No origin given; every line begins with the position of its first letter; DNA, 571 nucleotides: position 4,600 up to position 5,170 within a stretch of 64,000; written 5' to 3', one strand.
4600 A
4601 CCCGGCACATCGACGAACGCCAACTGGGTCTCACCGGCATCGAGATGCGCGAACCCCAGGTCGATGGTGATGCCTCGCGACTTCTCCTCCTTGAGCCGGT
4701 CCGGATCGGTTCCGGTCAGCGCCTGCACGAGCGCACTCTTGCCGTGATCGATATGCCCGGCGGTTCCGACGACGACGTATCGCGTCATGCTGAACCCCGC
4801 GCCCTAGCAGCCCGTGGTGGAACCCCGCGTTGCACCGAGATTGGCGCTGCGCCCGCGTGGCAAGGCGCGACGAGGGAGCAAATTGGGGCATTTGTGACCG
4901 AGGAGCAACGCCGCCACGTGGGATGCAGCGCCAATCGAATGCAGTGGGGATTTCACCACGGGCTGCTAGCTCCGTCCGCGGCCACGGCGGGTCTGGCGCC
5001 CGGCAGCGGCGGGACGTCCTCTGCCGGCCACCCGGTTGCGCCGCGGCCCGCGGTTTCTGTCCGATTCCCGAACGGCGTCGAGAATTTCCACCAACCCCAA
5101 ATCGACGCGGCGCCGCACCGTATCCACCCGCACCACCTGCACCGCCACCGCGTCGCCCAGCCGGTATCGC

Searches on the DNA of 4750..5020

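Call 13: search_rna_families(source=window, start=4750, end=5020, threshold=evalue, max_evalue=10)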
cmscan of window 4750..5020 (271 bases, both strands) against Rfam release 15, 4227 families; matches with E-value up to 10: 3.
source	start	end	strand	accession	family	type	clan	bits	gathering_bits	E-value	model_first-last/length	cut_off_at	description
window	4750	4981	+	RF01854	Bacteria_large_SRP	Gene;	CL00003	15.4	60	3.6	13-256/256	5'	Bacterial large signal recognition particle RNA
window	4837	4939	-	RF04119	MIR1858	Gene; miRNA;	-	14.6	137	6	1-197/197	no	MIR1858 microRNA precursor family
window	4785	4846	+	RF02136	HTT-AS1_3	Gene; lncRNA;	-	12.8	70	3.4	1-60/60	no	HTT antisense RNA 1 conserved region 3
